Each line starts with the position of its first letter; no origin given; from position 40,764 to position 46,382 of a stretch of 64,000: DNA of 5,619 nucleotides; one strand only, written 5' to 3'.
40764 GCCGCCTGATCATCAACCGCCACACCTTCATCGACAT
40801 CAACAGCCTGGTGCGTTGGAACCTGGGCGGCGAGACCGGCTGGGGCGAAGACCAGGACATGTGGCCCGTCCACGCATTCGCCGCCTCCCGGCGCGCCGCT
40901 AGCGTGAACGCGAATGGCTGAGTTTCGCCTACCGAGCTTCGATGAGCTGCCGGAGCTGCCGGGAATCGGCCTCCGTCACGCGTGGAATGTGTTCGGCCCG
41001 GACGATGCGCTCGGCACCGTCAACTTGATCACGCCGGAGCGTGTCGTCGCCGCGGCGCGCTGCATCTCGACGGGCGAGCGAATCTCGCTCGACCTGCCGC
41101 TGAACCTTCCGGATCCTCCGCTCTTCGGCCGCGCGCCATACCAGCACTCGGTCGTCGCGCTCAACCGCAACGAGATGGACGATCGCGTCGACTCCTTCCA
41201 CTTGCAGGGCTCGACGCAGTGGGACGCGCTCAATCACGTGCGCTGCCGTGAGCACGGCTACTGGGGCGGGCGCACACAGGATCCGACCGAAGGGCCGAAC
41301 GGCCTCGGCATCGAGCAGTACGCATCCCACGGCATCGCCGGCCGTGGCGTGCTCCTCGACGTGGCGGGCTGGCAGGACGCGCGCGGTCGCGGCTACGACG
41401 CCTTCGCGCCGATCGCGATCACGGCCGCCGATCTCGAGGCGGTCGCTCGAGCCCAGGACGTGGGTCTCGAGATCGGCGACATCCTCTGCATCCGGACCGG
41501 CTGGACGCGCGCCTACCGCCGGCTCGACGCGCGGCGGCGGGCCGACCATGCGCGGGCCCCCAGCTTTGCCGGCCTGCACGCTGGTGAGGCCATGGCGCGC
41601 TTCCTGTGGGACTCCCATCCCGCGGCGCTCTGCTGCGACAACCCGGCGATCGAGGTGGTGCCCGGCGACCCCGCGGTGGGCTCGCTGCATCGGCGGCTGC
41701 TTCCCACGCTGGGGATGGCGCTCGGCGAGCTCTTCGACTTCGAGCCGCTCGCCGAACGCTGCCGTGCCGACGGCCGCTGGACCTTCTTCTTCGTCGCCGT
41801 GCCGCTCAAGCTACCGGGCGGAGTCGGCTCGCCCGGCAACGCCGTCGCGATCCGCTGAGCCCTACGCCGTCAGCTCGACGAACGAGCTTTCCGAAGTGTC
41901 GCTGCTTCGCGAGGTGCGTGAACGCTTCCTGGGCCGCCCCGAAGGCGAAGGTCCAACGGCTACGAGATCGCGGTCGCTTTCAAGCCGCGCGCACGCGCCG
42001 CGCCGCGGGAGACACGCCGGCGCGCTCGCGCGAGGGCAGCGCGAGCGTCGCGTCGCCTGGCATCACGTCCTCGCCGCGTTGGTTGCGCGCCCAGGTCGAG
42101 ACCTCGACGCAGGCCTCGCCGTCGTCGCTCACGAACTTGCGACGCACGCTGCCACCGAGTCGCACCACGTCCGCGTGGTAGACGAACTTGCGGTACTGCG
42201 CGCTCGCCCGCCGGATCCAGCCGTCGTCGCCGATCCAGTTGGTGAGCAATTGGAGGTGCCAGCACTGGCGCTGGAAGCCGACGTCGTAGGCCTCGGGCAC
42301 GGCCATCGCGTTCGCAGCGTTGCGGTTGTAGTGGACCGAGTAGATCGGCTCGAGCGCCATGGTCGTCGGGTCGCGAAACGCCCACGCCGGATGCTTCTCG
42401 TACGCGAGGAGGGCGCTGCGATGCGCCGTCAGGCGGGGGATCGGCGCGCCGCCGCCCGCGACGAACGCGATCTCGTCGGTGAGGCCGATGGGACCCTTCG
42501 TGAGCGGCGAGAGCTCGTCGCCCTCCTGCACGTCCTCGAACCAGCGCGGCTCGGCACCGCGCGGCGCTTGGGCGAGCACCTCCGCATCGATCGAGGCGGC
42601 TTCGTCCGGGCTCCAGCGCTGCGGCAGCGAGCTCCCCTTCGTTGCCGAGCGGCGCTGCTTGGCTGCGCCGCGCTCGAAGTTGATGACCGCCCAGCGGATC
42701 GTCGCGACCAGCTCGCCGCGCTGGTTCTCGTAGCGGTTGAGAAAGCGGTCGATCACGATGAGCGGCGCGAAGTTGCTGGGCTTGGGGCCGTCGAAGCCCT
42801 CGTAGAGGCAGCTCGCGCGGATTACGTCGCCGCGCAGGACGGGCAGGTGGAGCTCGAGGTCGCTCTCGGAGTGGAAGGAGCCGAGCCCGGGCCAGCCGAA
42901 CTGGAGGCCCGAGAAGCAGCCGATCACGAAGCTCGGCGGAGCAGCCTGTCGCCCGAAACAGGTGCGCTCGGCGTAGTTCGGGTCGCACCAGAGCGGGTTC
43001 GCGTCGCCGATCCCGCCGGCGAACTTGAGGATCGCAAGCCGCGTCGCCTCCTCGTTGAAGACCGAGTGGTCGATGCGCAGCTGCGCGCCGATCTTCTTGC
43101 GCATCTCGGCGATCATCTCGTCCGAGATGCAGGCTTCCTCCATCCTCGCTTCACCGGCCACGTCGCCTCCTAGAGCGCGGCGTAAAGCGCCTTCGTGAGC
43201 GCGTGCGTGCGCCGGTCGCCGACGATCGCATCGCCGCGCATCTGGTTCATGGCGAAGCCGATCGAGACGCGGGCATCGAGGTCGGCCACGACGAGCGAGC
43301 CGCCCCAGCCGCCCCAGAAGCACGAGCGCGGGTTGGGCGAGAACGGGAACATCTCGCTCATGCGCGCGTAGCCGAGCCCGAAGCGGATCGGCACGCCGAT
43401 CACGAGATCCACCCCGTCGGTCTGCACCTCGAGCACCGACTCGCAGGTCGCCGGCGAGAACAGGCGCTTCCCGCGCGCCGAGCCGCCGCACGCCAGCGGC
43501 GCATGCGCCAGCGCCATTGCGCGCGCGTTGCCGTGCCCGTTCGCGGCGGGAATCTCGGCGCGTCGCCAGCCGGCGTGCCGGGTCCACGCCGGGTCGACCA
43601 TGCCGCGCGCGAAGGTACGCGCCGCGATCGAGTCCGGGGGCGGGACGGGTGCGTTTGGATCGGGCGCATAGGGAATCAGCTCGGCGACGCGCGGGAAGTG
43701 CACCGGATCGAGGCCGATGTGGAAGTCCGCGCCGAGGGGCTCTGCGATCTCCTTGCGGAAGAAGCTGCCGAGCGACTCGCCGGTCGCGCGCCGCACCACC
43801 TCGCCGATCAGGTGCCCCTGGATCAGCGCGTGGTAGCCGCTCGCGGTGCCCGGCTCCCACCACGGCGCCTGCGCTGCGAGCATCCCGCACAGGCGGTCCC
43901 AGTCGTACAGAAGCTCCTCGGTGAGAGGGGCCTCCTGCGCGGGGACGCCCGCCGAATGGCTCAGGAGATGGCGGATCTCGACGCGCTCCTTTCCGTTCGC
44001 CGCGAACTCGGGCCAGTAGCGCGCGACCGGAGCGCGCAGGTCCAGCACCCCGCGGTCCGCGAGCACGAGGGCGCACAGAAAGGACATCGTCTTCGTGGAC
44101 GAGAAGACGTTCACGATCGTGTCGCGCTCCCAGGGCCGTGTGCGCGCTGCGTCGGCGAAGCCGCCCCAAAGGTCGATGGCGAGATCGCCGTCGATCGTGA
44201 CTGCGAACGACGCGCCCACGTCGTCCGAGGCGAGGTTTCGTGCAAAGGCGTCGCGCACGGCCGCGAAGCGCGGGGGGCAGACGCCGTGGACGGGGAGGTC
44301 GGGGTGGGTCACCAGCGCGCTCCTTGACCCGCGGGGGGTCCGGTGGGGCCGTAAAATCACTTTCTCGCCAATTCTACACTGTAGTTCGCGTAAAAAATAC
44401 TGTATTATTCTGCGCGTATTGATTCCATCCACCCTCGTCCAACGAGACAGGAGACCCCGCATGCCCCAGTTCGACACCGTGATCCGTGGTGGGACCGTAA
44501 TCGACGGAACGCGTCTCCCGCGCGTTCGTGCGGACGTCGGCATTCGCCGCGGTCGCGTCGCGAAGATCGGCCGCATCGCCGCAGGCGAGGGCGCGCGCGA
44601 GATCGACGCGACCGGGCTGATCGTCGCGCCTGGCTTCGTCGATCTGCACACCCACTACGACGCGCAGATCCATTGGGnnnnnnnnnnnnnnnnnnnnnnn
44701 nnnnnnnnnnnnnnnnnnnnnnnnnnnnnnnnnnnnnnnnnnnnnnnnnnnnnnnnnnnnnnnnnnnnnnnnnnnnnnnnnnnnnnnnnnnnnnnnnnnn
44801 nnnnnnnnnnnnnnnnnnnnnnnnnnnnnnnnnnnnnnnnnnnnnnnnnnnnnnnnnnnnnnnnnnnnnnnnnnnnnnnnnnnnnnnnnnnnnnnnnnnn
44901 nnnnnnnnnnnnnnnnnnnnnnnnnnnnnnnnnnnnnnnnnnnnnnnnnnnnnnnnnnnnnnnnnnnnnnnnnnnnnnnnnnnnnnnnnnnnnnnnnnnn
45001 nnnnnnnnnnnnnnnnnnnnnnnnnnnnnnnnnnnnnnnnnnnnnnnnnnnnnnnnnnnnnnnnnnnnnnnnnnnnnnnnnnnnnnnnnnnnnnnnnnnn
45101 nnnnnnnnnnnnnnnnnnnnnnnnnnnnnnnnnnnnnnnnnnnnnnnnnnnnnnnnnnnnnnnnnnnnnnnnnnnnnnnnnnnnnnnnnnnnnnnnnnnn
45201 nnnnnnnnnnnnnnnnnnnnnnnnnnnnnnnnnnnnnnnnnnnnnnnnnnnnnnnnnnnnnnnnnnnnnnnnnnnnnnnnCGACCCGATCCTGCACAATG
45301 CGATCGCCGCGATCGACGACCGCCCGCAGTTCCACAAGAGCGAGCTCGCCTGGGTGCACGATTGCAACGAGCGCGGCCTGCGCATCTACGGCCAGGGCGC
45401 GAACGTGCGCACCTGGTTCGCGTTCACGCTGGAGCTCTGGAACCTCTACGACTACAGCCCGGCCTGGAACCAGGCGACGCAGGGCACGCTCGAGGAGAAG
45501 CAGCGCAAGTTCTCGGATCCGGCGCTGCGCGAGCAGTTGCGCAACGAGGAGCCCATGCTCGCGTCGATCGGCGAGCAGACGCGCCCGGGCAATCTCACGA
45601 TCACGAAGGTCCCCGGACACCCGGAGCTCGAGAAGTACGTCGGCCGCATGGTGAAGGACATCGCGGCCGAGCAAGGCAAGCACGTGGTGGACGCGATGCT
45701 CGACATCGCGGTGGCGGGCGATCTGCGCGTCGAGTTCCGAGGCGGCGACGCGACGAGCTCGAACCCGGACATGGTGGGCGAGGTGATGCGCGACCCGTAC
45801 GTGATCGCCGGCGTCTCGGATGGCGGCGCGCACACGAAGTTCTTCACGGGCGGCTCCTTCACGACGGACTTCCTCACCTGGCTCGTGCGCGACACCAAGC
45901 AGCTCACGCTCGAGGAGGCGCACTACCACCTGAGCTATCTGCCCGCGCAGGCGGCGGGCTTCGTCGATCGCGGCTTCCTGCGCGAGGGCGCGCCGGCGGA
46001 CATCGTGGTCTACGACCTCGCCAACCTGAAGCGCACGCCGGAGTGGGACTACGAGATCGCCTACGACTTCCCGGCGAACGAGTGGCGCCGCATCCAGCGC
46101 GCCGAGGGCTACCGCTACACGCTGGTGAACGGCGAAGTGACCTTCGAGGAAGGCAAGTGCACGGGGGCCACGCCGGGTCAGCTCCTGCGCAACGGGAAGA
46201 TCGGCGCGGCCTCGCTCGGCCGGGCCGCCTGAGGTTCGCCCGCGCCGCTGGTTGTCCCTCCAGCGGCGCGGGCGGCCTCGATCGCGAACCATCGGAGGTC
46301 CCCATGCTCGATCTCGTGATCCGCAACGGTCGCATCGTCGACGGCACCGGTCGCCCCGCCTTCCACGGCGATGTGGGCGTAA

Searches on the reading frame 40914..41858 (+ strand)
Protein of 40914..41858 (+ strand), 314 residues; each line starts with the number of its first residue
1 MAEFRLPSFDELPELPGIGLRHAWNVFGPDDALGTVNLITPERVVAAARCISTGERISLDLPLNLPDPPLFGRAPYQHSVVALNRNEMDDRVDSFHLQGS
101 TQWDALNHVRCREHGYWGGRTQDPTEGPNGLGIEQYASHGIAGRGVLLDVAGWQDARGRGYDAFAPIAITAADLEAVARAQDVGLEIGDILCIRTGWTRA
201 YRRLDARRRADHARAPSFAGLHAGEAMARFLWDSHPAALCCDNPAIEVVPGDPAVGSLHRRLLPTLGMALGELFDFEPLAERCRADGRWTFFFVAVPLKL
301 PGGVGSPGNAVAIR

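Call 50: search_protein_families(library=pfam, proteins=[window:40914-41858:+], max_evalue=0.00001)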
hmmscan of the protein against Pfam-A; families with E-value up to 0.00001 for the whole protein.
window:40914-41858:+ (314 aa): 1 family
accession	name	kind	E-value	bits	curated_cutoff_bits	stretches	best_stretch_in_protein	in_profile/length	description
PF04199.19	Cyclase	-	1.2e-14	55.2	23.1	1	92-247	21-141/142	Putative cyclase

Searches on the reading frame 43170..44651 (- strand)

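Call 50: search_protein_families(library=pfam, proteins=[window:43170-44651:-], max_evalue=0.00001)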
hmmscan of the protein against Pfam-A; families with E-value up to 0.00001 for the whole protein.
window:43170-44651:- (493 aa): 1 family
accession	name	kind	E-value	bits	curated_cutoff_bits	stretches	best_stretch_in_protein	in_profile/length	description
PF00144.29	Beta-lactamase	-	2.4e-63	214.7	27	1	145-480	15-322/329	Beta-lactamase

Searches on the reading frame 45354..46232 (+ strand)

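Call 50: search_protein_families(library=pfam, proteins=[window:45354-46232:+], max_evalue=0.00001)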
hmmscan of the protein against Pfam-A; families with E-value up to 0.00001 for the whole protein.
window:45354-46232:+ (292 aa): 1 family
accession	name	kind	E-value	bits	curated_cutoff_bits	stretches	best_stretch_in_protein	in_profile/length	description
PF07969.17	Amidohydro_3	-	7.1e-13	49.3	29.7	1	100-264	321-472/472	Amidohydrolase family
